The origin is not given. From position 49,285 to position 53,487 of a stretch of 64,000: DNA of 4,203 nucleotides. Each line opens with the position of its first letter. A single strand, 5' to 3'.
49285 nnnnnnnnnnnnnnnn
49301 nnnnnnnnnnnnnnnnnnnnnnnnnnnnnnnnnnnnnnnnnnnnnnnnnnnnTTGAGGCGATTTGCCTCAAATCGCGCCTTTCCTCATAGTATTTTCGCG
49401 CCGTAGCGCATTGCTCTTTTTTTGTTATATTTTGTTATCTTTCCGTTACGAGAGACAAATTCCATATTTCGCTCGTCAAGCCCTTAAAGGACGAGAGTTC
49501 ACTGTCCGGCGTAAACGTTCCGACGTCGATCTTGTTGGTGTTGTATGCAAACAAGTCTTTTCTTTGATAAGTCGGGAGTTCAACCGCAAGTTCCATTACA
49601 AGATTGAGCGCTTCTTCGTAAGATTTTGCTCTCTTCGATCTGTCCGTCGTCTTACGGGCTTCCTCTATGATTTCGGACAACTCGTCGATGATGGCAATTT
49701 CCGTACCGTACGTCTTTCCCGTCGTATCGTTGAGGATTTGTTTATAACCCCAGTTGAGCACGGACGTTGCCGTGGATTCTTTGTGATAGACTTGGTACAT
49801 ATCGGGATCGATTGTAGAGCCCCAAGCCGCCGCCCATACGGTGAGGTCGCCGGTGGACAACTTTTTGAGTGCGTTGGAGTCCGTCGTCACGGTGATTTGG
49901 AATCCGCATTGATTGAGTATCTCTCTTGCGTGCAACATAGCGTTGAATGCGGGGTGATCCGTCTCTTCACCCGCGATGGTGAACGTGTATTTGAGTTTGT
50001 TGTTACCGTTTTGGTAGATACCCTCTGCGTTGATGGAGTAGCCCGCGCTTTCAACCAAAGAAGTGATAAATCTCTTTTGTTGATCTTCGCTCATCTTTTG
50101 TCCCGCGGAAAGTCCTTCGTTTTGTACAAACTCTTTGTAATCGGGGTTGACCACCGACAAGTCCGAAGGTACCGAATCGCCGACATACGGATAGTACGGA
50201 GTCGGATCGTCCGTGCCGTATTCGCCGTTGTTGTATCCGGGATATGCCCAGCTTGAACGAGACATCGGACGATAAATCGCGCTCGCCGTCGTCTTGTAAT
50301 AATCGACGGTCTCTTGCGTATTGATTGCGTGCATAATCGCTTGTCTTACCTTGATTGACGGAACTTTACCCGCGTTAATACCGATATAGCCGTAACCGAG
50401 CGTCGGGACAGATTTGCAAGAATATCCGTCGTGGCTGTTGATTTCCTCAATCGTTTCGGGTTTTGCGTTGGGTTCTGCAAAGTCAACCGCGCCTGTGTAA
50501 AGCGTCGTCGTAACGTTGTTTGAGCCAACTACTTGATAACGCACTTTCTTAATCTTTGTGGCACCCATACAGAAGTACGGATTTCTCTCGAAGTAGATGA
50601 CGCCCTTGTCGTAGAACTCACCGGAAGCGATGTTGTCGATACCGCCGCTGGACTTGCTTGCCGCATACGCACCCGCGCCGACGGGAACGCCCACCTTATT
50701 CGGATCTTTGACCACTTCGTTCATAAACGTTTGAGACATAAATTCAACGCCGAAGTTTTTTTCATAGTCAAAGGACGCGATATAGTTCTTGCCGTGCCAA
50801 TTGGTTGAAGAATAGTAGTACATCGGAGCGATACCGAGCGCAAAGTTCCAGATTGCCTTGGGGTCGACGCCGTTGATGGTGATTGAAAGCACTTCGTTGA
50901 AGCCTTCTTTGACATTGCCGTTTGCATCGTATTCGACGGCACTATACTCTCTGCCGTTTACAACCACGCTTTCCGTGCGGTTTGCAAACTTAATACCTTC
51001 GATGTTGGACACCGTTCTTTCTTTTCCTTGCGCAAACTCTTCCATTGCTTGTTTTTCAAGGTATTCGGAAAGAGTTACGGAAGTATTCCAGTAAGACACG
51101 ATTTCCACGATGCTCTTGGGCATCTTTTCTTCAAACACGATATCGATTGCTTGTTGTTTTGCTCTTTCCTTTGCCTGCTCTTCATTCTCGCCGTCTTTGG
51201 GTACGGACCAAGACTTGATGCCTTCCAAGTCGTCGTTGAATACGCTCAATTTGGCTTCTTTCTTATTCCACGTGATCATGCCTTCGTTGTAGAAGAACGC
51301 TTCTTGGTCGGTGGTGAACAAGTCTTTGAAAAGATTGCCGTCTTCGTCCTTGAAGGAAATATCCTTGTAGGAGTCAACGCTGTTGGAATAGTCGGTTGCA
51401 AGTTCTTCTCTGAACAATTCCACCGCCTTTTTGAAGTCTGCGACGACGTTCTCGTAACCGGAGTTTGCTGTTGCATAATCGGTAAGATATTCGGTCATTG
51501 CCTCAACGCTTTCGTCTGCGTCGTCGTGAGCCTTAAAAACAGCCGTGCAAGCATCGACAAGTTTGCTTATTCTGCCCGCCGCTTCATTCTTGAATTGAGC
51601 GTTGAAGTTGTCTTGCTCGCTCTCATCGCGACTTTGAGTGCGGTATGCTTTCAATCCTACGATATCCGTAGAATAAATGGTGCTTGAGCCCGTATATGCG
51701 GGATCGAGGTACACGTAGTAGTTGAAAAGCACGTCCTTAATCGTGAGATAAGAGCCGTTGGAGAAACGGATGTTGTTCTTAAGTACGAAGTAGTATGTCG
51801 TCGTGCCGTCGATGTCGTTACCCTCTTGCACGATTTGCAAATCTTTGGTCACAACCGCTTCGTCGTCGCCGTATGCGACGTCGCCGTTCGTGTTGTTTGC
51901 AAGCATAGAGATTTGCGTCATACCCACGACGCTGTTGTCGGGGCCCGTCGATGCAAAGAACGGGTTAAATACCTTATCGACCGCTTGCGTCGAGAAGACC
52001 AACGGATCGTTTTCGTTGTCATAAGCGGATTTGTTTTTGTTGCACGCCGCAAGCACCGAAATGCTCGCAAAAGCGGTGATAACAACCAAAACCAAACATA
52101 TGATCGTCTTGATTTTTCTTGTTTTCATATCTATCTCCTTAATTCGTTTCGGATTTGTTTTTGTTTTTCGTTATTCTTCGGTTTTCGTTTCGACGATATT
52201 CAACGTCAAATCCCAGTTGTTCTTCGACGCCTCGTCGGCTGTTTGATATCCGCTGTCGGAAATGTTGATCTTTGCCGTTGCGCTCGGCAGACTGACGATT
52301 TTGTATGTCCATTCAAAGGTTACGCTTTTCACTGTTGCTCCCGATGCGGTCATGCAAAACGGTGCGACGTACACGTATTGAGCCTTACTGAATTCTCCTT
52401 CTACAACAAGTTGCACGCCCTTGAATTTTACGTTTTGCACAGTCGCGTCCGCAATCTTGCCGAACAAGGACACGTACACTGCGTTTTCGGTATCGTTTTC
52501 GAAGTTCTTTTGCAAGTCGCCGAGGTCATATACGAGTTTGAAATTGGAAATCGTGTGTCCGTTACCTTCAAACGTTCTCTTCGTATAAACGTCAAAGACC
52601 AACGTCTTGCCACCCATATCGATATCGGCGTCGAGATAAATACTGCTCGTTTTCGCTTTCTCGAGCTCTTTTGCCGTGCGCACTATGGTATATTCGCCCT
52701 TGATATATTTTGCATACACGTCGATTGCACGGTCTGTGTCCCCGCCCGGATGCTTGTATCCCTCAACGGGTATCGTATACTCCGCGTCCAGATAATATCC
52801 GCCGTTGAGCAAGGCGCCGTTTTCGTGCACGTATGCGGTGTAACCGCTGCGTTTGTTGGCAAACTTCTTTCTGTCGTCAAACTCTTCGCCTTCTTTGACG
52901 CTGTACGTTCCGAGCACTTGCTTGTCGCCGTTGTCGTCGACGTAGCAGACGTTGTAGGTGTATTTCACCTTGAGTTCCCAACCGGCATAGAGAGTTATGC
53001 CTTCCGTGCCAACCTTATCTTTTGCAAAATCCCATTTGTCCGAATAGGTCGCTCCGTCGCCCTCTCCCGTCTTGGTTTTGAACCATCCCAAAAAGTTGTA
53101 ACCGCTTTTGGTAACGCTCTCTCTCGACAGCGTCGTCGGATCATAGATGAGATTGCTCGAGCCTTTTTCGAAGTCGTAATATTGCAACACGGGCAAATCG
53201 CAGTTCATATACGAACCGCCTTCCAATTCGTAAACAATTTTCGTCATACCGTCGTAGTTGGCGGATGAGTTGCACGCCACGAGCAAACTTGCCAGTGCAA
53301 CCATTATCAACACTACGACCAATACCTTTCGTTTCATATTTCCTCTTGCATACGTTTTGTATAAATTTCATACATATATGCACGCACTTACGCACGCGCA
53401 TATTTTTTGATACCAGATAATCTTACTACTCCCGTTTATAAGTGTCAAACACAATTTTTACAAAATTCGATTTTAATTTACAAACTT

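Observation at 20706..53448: Unidirectional locus of about 32.6 kb coupling a giant S8 protease, five large lipoproteins and an Opp importer: candidate lipoprotein-tethered protein-foraging or adhesion system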

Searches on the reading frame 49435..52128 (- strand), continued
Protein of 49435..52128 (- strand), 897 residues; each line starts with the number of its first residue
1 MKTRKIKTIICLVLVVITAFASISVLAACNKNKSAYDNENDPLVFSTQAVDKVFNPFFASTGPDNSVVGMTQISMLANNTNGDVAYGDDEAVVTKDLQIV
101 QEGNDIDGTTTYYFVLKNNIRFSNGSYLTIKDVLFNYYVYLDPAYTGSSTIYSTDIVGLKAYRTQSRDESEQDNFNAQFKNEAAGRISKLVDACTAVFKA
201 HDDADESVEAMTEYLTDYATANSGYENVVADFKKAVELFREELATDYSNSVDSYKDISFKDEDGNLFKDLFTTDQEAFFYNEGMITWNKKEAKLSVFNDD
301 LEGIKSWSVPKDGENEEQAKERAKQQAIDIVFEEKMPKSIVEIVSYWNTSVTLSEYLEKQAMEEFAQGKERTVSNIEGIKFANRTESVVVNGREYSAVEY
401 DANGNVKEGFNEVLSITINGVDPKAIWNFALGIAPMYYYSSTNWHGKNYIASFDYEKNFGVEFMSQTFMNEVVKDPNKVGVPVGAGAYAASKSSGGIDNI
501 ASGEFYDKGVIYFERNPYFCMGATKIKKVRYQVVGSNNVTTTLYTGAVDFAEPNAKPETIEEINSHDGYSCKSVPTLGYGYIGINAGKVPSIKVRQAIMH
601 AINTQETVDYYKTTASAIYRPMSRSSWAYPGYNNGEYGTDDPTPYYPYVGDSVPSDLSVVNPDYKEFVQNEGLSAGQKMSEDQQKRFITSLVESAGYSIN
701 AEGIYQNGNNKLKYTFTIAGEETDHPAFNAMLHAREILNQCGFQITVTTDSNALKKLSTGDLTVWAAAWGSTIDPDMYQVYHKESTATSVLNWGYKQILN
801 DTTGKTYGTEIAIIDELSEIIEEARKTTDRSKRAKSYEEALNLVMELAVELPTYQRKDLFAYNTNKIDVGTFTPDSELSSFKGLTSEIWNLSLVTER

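Call 78: predict_structure(alignment_id=A5)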
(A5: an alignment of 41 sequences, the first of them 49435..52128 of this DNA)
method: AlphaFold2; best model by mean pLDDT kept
length: 897 residues; sequences in the alignment: 41
mean_pLDDT: 78.6   pTM: 0.73
mean pLDDT of the five models: 78.6, 75.2, 74.2, 70.7, 68.5
residues with pLDDT >= 90: 212; 70-90: 475; 50-70: 143; < 50: 67
segments of 3 or more residues with pLDDT < 50: 48-69, 479-515, 790-792
pLDDT, mean of each block of 10 residues (from residue 1): 67 78 59 73 64 36 39 77 85 92 90 93 79 87 71 84 88 83 88 90 87 93 90 89 72 69 70 83 75 77 84 85 88 86 63 80 82 89 95 95 88 95 83 72 71 85 82 60 39 40 44 54 69 63 80 62 81 77 84 95 91 83 83 90 93 92 96 95 96 92 79 81 74 92 83 61 74 64 66 62 71 91 88 91 90 83 86 83 72 79
secondary structure, 60 per line:
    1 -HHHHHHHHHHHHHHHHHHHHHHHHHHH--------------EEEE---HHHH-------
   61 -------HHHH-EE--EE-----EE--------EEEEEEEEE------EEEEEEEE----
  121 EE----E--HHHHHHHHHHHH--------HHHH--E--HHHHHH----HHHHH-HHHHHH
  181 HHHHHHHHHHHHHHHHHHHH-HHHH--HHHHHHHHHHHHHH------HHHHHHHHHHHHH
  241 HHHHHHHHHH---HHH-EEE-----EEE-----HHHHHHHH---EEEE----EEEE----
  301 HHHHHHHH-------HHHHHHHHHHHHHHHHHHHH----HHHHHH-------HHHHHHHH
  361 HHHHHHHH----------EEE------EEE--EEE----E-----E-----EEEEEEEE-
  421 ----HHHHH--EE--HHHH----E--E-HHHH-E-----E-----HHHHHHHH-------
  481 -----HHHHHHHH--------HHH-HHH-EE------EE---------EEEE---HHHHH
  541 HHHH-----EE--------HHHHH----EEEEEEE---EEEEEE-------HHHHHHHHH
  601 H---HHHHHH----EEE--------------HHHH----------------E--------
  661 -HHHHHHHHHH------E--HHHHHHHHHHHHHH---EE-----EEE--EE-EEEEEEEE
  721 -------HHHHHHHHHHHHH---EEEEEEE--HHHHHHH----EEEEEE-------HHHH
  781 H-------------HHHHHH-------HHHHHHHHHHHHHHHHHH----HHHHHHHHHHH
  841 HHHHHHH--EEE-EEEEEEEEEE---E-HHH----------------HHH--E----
elements in order (helices of 4 or more, strands of 3 or more residues): H2-28 E43-46 H50-53 H68-71 E94-102 E109-116 H130-141 H150-153 H159-164 H169-173 H175-200 H202-205 H208-221 H228-250 E258-260 E266-268 H274-281 E285-288 E293-296 H301-308 H316-335 H340-345 H353-368 E379-381 E388-390 E393-395 E412-419 H425-429 H436-439 H449-452 H466-473 H486-493 E529-532 H536-544 H560-564 E569-575 E579-584 H592-601 H605-610 E615-617 H632-635 H662-671 H681-694 E705-707 E713-720 H728-740 E744-750 H753-759 E764-769 H777-781 H795-800 H808-825 H830-847 E850-852 E854-863

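Call 81: fold_search(model_id=the predicted structure, library=pdb)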
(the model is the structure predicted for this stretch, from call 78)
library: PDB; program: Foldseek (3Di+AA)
matches with E <= 10: 565; with E <= 0.001: 171
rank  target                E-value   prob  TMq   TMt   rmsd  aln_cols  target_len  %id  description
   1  1xoc_A                7.9e-16  1.00  0.33  0.56   7.1       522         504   15  The structure of the oligopeptide-binding protein, AppA, from Bacillus subtilis in complex with a nonapeptide. (released 2005-01-25)
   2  4oeu_A                2.3e-15  1.00  0.34  0.58   7.9       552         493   14  Crystal structure of NikZ from Campylobacter jejuni in complex with Ni(L-His) (released 2014-10-01)
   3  6wm6                  5.5e-15  1.00  0.34  0.54   6.3       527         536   14  Periplasmic EDTA-binding protein EppA, tetragonal (released 2020-11-18)
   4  4oet_A                6.0e-15  1.00  0.32  0.54   8.7       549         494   14  Crystal structure of NikZ from Campylobacter jejuni, unliganded form (released 2014-10-01)
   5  1uiu_A                9.0e-15  1.00  0.30  0.50   8.8       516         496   14  Crystal structures of the liganded and unliganded nickel binding protein NikA from Escherichia coli (Nickel unliganded (released 2004-02-03)
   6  6wm7_A                9.9e-15  1.00  0.30  0.48   9.3       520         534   14  Periplasmic EDTA-binding protein EppA, orthorhombic (released 2020-11-18)
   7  4oer_A                9.9e-15  1.00  0.32  0.51  13.3       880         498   11  Crystal structure of NikA from Brucella suis, unliganded form (released 2014-10-01)
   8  2noo                  1.0e-14  1.00  0.33  0.54  12.1       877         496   11  Crystal Structure of Mutant NikA (released 2007-01-23)
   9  4toz_B                1.1e-14  1.00  0.34  0.52  11.4       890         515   11  MppA Periplasmic Murein Tripeptide Binding Protein, Unliganded Open Form (released 2015-06-10)
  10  1uiv_A                1.1e-14  1.00  0.28  0.46   6.5       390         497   14  Crystal structures of the liganded and unliganded nickel binding protein NikA from Escherichia coli (Nickel liganded f (released 2004-02-03)
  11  1zlq_B                1.3e-14  1.00  0.27  0.44   8.3       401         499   15  Crystallographic and spectroscopic evidence for high affinity binding of Fe EDTA (H2O)- to the periplasmic nickel tran (released 2005-08-02)
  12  1zlq_A                1.5e-14  1.00  0.36  0.59  11.0       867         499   11  Crystallographic and spectroscopic evidence for high affinity binding of Fe EDTA (H2O)- to the periplasmic nickel tran (released 2005-08-02)
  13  5u4o                  2.0e-14  1.00  0.26  0.46   5.8       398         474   18  A 2.05A X-Ray Structureof A Bacterial Extracellular Solute-binding Protein, family 5 for Bacillus anthracis str. Ames (released 2017-03-08)
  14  3drj_A                2.0e-14  1.00  0.35  0.51  12.0       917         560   10  Crystal structure of Lactococcal OppA co-crystallized with pTH-related peptide in an open conformation (released 2009-03-31)
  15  3m8u                  2.3e-14  1.00  0.31  0.52   7.8       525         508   16  Crystal structure of glutathione-binding protein A (GbpA) from Haemophilus parasuis SH0165 in complex with glutathione d (released 2010-07-14)
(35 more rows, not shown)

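Call 93: find_encoding_contigs(protein=P0160, flank=10000, max_places=1)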
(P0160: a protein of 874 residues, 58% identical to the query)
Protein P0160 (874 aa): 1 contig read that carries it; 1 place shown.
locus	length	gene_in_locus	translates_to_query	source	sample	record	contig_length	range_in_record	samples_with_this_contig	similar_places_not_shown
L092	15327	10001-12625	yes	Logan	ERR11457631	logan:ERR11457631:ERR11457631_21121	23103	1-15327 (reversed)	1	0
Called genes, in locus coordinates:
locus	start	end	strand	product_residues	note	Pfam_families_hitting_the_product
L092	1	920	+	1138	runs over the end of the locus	-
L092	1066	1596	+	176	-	-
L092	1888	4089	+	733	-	PF14808:TMEM164, PF00005:ABC_tran, PF13304:AAA_21 (faint)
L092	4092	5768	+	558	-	-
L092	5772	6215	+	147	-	-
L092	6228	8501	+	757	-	PF09479:Flg_new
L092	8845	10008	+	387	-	-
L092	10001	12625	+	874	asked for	PF00496:SBP_bac_5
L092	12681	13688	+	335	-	PF19300:BPD_transp_1_N (weak), PF00528:BPD_transp_1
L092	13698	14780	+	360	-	PF12911:OppC_N, PF00528:BPD_transp_1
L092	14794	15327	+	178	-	?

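Call 94: find_encoding_contigs(protein=P0137, flank=10000, max_places=1)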
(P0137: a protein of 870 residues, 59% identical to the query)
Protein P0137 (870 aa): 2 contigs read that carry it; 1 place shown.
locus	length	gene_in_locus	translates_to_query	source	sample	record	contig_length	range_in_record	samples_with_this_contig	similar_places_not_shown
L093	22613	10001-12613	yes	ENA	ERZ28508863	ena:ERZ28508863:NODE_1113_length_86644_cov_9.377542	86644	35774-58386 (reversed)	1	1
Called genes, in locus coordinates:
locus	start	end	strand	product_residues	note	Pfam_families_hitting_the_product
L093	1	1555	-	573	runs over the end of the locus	PF02608:Bmp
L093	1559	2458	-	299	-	PF00528:BPD_transp_1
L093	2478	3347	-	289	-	PF00528:BPD_transp_1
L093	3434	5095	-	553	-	-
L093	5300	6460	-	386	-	PF00072:Response_reg, PF00165:HTH_AraC (faint), PF12833:HTH_18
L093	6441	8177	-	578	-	PF06580:His_kinase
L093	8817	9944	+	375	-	PF09479:Flg_new (weak)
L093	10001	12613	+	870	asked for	PF00496:SBP_bac_5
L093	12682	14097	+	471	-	PF00528:BPD_transp_1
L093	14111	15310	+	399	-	PF12911:OppC_N, PF00528:BPD_transp_1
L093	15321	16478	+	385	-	PF00005:ABC_tran, PF13304:AAA_21 (weak), PF08352:oligo_HPY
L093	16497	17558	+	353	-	PF00005:ABC_tran, PF13304:AAA_21 (faint), PF08352:oligo_HPY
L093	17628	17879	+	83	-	-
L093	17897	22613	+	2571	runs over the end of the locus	PF00082:Peptidase_S8, PF02225:PA, PF06280:fn3_5, PF02368:Big_2 (weak), PF13306:LRR_5, PF13855:LRR_8 (faint), PF13306:LRR_5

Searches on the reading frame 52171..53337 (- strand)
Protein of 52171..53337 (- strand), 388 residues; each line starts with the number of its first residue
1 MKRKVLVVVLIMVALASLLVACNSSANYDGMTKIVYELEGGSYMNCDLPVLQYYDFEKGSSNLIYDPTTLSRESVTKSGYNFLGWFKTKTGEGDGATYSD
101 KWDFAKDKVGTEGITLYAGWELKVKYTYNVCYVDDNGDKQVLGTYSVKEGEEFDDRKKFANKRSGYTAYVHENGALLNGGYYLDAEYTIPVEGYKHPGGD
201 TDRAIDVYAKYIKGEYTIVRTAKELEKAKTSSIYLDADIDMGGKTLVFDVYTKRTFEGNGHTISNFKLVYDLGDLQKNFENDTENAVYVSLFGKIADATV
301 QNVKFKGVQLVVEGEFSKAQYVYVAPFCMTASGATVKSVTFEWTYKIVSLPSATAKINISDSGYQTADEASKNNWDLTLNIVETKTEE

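Call 4: search_protein_families(library=pfam, proteins=[window:52171-53337:-], max_evalue=0.01)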
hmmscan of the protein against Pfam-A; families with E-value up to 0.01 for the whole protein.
window:52171-53337:- (388 aa): 1 family
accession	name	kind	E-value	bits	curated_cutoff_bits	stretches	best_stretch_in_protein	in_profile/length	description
PF09479.16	Flg_new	-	1.4e-05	25.5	27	1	64-118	17-64/65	Listeria-Bacteroides repeat domain (List_Bact_rpt)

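Call 28: search_protein_families(library=ncbifam, proteins=[window:52171-53337:-], max_evalue=0.01)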
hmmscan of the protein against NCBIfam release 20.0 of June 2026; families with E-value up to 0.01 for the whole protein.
window:52171-53337:- (388 aa): 3 families
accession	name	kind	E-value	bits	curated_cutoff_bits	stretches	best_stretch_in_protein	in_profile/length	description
NF033188.1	internalin_H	exception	2.2e-08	33.2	1050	1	59-127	361-416/548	InlH/InlC2 family class 1 internalin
NF033189.1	internalin_A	exception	3.3e-06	25.7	1600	1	74-122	593-634/799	class 1 internalin InlA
TIGR02543.1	List_Bact_rpt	repeat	0.00047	20.5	20.95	1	76-122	2-42/44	TIGR02543 family repeat protein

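Call 98: search_protein_families(library=pfam, proteins=[window:52171-53337:-], max_evalue=5)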
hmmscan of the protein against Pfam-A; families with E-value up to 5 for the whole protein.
window:52171-53337:- (388 aa): 3 families
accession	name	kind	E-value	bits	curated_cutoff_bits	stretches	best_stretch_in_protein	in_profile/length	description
PF09479.16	Flg_new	-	1.4e-05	25.5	27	1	64-118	17-64/65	Listeria-Bacteroides repeat domain (List_Bact_rpt)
PF20585.4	Pectate_lyase_5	-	0.02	15.5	24.3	1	224-286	13-75/126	Putative pectate lyase-like adhesive domain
PF04584.19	Pox_A28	-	0.25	12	27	1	284-332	79-127/140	Poxvirus A28 family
